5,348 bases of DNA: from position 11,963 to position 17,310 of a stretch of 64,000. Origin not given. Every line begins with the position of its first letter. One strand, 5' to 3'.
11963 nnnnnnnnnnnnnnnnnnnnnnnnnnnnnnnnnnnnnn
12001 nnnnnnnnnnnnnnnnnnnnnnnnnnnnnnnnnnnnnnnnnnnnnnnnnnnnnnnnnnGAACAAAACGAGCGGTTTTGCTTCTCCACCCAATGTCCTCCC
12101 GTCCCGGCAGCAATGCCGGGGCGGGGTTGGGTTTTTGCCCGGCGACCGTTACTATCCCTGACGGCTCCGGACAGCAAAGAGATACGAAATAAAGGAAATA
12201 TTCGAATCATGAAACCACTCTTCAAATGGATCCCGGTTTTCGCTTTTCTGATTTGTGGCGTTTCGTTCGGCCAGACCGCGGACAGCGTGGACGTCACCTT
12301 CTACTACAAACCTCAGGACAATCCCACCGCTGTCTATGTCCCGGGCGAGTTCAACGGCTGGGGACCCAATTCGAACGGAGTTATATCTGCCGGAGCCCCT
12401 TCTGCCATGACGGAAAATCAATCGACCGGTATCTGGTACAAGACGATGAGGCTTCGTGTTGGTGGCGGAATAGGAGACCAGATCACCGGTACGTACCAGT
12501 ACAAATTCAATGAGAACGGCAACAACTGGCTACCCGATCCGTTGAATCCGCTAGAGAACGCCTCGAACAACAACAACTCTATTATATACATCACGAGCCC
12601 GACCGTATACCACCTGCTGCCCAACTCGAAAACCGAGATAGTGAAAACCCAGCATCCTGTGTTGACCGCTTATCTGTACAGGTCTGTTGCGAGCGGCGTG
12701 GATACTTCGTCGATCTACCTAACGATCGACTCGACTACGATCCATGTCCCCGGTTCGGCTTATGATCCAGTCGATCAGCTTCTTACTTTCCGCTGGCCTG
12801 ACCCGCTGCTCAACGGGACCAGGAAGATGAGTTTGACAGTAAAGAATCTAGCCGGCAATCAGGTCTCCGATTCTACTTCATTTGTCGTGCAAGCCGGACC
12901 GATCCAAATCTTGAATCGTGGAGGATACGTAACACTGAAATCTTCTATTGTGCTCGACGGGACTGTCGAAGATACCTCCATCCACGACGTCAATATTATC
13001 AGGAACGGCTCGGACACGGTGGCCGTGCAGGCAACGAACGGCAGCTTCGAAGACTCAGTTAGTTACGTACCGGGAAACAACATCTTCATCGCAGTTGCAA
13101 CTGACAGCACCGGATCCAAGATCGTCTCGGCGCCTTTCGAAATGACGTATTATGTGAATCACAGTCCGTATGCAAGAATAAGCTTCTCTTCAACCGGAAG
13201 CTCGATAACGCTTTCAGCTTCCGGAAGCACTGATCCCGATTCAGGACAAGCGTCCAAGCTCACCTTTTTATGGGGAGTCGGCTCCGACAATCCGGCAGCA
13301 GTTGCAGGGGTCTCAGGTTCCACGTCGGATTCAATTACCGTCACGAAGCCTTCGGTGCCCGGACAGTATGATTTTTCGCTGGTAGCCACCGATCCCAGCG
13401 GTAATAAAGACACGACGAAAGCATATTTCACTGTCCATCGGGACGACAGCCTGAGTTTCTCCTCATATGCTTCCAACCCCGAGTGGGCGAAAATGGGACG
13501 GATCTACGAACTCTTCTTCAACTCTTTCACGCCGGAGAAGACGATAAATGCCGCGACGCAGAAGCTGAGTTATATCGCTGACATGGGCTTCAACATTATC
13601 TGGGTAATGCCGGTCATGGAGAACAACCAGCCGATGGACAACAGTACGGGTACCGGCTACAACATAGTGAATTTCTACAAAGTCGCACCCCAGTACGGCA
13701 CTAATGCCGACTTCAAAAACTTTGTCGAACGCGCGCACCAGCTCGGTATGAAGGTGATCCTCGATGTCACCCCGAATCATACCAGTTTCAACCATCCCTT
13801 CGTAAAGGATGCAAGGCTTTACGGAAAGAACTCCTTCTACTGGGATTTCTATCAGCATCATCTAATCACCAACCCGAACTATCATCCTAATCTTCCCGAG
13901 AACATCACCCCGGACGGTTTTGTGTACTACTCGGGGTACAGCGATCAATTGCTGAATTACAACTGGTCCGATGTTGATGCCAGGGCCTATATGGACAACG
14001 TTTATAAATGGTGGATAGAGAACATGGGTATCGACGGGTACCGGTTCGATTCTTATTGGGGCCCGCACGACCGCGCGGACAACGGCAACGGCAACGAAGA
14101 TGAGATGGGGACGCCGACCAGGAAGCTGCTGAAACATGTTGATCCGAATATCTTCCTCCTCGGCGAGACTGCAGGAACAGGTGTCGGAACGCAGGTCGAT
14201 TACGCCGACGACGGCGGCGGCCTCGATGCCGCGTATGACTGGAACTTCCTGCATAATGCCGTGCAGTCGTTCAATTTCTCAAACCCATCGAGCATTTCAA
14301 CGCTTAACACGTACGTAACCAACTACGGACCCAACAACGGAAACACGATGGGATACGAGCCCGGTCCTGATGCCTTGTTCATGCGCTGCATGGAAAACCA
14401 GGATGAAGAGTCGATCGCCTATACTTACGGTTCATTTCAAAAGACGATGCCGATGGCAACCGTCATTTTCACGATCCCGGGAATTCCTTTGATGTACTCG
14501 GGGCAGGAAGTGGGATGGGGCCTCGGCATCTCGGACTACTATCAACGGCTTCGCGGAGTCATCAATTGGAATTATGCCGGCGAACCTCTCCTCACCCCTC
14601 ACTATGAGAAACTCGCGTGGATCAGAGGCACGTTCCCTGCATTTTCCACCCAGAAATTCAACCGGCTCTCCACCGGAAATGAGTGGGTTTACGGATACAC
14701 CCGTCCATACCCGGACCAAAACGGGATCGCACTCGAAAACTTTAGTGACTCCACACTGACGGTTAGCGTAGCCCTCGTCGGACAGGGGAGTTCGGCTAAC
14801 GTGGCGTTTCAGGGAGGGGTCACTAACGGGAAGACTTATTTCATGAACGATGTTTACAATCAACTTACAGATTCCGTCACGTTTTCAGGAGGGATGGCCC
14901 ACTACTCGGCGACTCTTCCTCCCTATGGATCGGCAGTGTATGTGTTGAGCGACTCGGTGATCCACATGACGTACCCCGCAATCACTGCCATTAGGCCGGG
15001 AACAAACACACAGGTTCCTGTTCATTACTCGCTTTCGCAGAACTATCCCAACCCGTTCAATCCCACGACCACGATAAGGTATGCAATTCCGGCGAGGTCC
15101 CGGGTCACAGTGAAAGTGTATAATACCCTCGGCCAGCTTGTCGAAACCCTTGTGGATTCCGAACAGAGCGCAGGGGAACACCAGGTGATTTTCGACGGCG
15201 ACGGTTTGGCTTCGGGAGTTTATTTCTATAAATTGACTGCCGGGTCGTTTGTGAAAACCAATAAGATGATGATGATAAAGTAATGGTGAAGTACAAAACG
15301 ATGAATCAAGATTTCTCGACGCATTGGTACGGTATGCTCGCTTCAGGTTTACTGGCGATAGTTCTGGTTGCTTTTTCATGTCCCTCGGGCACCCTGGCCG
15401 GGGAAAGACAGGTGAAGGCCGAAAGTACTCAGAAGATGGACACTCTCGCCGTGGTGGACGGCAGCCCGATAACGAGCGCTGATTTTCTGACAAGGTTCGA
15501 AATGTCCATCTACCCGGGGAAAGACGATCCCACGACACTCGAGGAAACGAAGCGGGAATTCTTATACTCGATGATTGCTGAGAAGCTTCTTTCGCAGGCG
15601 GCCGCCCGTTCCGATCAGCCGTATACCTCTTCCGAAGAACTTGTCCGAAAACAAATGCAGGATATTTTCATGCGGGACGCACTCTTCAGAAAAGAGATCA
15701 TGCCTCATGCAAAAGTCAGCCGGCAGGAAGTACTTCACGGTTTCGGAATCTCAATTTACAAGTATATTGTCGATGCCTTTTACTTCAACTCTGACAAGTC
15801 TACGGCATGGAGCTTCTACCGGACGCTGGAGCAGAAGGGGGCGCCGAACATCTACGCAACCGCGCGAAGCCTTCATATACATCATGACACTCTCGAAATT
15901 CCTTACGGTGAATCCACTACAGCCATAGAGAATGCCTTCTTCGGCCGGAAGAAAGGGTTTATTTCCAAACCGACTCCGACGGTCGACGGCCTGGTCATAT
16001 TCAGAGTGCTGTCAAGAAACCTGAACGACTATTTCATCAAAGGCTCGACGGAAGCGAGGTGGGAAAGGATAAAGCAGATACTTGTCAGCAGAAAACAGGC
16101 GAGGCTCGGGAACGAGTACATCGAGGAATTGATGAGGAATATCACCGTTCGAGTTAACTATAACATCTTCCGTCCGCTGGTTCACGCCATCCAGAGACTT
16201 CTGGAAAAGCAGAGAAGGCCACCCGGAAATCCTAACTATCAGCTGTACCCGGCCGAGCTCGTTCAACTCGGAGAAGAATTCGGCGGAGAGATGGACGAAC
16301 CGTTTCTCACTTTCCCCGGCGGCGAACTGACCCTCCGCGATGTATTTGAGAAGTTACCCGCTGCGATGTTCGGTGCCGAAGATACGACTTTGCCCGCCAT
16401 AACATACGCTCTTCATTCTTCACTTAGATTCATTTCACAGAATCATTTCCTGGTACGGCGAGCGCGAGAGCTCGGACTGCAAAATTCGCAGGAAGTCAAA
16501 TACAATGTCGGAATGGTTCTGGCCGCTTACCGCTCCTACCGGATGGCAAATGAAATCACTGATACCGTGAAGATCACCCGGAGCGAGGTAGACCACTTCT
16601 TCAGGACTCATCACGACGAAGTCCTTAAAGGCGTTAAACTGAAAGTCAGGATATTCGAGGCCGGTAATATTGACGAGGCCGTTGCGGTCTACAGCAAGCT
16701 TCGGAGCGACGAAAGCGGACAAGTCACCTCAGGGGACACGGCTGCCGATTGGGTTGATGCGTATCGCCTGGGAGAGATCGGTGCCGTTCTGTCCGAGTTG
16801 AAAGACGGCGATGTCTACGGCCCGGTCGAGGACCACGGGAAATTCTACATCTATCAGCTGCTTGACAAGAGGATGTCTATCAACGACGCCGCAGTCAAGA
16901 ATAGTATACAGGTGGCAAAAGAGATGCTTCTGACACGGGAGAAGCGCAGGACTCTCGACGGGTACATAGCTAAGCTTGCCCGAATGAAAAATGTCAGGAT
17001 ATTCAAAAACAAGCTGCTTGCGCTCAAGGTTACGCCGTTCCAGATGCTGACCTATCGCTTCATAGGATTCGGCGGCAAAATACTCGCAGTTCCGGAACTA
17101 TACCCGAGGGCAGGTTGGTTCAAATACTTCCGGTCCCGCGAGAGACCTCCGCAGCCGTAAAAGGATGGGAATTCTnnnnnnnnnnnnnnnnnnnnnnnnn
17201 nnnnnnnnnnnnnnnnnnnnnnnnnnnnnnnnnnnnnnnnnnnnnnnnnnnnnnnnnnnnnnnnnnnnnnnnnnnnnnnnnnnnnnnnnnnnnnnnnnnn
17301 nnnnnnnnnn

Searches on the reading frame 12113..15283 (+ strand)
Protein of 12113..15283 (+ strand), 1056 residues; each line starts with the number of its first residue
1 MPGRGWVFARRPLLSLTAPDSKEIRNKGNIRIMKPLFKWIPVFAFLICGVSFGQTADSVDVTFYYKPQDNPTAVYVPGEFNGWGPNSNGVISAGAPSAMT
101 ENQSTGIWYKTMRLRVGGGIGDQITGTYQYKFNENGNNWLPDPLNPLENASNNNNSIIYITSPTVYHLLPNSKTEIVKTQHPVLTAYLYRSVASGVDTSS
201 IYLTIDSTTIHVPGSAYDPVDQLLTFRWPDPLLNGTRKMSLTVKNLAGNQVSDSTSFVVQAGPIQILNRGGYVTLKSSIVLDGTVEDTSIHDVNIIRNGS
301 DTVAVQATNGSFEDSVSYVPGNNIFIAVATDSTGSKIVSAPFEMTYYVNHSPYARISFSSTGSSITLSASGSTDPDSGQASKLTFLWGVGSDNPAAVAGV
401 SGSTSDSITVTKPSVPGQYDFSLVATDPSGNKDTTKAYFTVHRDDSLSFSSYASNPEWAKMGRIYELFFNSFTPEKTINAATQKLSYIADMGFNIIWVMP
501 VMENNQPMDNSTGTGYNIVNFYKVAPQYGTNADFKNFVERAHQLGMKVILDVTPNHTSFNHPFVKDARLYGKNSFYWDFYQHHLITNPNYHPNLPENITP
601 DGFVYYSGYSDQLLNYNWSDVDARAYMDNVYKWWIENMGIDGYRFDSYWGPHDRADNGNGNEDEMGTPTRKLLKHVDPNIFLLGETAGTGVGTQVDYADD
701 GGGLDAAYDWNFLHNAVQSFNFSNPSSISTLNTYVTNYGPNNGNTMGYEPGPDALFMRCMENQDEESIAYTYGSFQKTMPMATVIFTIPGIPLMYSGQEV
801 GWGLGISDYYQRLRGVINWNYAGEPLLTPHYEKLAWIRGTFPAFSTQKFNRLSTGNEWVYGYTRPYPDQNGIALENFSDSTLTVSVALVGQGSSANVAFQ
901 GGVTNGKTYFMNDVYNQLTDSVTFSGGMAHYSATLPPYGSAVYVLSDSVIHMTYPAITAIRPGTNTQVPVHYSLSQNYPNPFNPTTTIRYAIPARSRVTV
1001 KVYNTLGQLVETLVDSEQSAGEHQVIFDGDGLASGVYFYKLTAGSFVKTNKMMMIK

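Call 8: search_protein_families(library=pfam, proteins=[window:12113-15283:+], max_evalue=0.001)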
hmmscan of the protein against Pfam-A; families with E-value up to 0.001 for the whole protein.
window:12113-15283:+ (1056 aa): 5 families
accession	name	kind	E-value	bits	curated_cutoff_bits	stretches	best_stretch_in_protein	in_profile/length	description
PF00128.31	Alpha-amylase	-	1.1e-41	143.9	22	1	481-802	21-356/446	Alpha amylase, catalytic domain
PF18962.6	Por_Secre_tail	-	2.5e-10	40.9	27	1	978-1052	2-73/75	Secretion system C-terminal sorting domain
PF13860.13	FlgD_ig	-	6.3e-07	29.7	27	1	995-1043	21-75/79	FlgD Ig-like domain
PF22352.2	K319L-like_PKD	-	5.9e-06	26.6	27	1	362-441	11-84/84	K319L-like, PKD domain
PF19077.6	Big_13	-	2.6e-05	25.1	27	0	197-259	37-100/102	Bacterial Ig-like domain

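Call 79: search_protein_families(library=ncbifam, proteins=[window:12209-15283:+], max_evalue=0.00001)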
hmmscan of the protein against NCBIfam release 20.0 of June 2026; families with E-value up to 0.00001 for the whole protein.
window:12209-15283:+ (1024 aa): 35 families (the best 25 are shown)
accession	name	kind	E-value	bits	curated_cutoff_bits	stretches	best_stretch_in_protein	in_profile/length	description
NF041321.1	Alpha-amyl_MalA_Halo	equivalog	2.6e-43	148.4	875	2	400-618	230-429/666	alpha-amylase MalA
TIGR02456.1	treS_nterm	equivalog_domain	2.3e-28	99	678.35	1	426-653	2-239/539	maltose alpha-D-glucosyltransferase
TIGR02403.1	trehalose_treC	equivalog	5.7e-27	94.6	799.05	1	432-769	7-362/544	alpha,alpha-phosphotrehalase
NF041090.1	Cyc-maltodext_AglB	equivalog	2.2e-23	82.8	540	1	448-615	66-207/470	cyclomaltodextrinase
TIGR02402.1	trehalose_TreZ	equivalog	2.7e-22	78.8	538.8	1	431-524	96-185/545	malto-oligosyltrehalose trehalohydrolase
NF008183.0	PRK10933.1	subfamily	5e-20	71.7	535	1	423-614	4-200/551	alpha,alpha-phosphotrehalase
NF051899.1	BetGalacBglAAgro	equivalog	4.5e-19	68.2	900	1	426-548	2-123/537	beta-galactosidase BglA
NF008051.0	PRK10785.1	equivalog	2.9e-17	62.1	568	1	447-654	179-373/607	maltodextrin glucosidase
NF003811.1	PRK05402.1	equivalog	5.6e-15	54.9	741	1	426-525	137-237/619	1,4-alpha-glucan branching protein GlgB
NF008967.0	PRK12313.1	equivalog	1.4e-14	53.4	577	1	431-528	149-248/633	1,4-alpha-glucan branching protein GlgB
TIGR02401.1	trehalose_TreY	equivalog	3.9e-14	51.9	498.65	1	443-550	12-118/838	malto-oligosyltrehalose synthase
TIGR01515.1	branching_enzym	equivalog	2.1e-13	49.7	463.95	1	427-526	132-227/607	1,4-alpha-glucan branching enzyme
NF007051.0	PRK09505.1-1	equivalog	7.2e-13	47.4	864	1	449-527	241-328/686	alpha-amylase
NF007060.0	PRK09505.2-5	equivalog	1.5e-11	43.1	790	1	448-528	236-325/690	alpha-amylase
TIGR04183.1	Por_Secre_tail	domain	3.9e-11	42.8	23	1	946-1021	2-70/72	T9SS type A sorting domain-containing protein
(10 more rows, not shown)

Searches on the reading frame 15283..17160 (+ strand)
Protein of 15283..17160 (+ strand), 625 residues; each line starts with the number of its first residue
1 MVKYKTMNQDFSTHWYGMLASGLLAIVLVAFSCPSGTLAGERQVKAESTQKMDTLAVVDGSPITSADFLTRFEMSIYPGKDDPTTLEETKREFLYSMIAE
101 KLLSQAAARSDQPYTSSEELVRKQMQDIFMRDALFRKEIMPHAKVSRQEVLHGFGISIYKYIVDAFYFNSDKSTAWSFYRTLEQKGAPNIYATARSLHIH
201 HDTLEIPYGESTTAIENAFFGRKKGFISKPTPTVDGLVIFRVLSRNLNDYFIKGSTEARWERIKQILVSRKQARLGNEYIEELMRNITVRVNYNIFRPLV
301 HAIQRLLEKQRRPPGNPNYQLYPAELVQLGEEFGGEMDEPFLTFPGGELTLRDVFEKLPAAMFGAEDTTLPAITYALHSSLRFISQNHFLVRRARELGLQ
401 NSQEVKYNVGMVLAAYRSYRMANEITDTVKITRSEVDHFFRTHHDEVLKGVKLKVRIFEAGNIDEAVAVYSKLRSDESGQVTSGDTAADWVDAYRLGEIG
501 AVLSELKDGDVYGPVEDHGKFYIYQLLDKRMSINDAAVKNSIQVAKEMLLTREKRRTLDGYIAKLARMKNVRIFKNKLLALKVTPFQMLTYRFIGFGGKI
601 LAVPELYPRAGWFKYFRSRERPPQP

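Call 8: search_protein_families(library=pfam, proteins=[window:15283-17160:+], max_evalue=0.001)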
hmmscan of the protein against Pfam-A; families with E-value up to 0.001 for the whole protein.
window:15283-17160:+ (625 aa): 2 families
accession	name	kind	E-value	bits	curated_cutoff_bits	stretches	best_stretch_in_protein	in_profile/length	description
PF13145.12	Rotamase_2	-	1.8e-06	29.2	27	0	171-245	32-108/121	PPIC-type PPIASE domain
PF13624.11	SurA_N_3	-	3.2e-05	24.2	27.2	1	13-138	7-132/162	SurA-like N-terminal domain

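Call 79: search_protein_families(library=ncbifam, proteins=[window:15283-17160:+], max_evalue=0.00001)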
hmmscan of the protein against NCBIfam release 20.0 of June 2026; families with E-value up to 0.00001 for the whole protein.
window:15283-17160:+ (625 aa): 0 families
